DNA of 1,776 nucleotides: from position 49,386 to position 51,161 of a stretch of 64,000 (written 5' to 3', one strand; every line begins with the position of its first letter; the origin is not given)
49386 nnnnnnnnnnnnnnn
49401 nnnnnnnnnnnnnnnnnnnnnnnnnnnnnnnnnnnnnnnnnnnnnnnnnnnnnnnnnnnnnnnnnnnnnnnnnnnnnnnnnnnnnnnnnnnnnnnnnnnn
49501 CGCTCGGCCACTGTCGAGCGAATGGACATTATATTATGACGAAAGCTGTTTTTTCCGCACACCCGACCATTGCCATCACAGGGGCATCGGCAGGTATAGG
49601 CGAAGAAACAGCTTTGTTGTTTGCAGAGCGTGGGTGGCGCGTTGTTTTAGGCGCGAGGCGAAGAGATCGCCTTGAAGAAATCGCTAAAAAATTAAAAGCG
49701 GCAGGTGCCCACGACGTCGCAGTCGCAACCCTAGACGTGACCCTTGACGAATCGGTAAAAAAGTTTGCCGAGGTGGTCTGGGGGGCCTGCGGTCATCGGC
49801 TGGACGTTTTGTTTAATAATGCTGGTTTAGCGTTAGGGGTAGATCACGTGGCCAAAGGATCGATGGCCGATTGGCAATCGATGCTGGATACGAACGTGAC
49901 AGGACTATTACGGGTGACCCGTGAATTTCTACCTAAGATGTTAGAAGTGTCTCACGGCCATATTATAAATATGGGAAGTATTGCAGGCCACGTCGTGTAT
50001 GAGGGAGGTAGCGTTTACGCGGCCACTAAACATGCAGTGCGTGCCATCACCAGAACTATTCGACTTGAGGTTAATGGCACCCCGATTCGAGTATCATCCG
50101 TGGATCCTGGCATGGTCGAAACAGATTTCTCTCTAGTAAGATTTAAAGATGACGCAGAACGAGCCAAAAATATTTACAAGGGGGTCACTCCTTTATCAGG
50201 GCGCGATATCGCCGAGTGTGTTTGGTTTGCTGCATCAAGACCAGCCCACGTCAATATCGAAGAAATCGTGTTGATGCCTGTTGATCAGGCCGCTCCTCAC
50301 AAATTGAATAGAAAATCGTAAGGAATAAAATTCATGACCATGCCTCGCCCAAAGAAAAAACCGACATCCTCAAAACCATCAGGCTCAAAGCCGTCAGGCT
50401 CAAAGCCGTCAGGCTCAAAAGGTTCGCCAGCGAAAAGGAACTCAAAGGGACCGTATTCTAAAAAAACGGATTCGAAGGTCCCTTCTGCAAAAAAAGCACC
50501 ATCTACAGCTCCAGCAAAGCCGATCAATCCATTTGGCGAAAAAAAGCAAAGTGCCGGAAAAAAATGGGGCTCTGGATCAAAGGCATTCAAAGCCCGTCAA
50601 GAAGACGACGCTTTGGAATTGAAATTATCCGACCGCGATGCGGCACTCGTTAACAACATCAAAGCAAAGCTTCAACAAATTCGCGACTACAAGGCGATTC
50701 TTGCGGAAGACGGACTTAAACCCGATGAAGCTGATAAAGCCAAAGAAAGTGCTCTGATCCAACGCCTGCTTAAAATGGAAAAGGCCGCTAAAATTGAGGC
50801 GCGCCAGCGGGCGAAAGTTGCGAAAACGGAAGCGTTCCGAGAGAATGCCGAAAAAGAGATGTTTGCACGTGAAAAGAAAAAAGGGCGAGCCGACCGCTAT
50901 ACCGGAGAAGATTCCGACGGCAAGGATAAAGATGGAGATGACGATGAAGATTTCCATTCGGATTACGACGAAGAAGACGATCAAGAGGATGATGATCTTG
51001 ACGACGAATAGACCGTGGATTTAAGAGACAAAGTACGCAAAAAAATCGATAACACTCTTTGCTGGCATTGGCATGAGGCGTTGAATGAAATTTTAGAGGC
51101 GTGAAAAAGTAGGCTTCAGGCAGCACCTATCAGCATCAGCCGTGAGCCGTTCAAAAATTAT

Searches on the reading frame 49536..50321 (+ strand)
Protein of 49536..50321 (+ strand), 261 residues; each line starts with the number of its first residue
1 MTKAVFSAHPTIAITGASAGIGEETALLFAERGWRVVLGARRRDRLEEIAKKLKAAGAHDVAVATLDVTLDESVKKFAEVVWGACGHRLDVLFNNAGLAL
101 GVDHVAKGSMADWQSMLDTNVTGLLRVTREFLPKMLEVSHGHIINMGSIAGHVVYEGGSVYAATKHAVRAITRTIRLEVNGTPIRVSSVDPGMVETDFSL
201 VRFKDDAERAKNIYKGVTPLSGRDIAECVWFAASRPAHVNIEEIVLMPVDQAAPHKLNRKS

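Call 62: search_protein_families(library=pfam, proteins=[L030:3863-4591:+, L030:3-167:-], max_evalue=1)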
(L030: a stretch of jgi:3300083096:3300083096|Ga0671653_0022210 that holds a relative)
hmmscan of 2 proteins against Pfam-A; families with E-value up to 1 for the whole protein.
L030:3863-4591:+ (242 aa): 3 families
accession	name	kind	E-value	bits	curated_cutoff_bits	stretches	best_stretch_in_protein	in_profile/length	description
PF13635.12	DUF4143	-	0.0034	17.6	28.1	1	89-180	47-147/160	Domain of unknown function (DUF4143)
PF13877.11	RPAP3_C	-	0.054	14.5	23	1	24-97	8-75/92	Potential Monad-binding region of RPAP3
PF13233.12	Complex1_LYR_2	-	0.082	14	22.3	1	136-170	17-51/80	Complex1_LYR-like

L030:3-167:- (55 aa): 1 family
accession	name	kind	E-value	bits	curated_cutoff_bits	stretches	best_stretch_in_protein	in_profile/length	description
PF13191.12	AAA_16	-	0.00057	20.9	32.6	1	18-55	1-37/167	AAA ATPase domain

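Call 63: search_protein_families(library=ncbifam, proteins=[L030:3863-4591:+], max_evalue=10)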
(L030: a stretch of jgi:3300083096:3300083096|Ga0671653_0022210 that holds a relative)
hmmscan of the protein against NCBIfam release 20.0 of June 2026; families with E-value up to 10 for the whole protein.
L030:3863-4591:+ (242 aa): 0 families

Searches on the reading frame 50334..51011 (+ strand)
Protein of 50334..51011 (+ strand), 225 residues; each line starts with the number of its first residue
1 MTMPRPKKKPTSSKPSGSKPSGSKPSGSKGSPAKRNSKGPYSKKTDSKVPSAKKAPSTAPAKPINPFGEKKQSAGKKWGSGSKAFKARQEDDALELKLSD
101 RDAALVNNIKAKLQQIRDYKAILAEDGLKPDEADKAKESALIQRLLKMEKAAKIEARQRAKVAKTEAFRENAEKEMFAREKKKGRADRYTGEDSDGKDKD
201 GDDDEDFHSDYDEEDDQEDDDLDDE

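Call 30: find_encoding_contigs(protein=window:50334-51011:+, flank=10000, max_places=10)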
Protein window:50334-51011:+ (225 aa): 3 contigs read that carry it; 2 places shown.
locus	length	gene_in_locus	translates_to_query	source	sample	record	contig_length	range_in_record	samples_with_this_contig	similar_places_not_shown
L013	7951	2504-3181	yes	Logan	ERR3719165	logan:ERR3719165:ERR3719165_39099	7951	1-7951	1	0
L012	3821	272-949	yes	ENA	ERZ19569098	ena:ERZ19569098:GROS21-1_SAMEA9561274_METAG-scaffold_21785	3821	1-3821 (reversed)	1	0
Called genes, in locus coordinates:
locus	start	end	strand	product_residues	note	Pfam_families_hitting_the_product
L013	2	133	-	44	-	?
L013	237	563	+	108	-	-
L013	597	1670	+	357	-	-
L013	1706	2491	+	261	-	PF00106:adh_short, PF08659:KR, PF13561:adh_short_C2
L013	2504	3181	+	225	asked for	-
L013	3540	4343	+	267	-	PF13635:DUF4143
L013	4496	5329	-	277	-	PF08843:AbiEii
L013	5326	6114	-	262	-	PF09407:AbiEi_1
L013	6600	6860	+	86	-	PF02604:PhdYeFM_antitox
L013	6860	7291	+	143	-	PF01850:PIN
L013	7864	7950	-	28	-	?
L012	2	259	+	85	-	?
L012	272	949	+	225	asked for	-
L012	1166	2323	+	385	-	PF13173:AAA_14, PF13635:DUF4143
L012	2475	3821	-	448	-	?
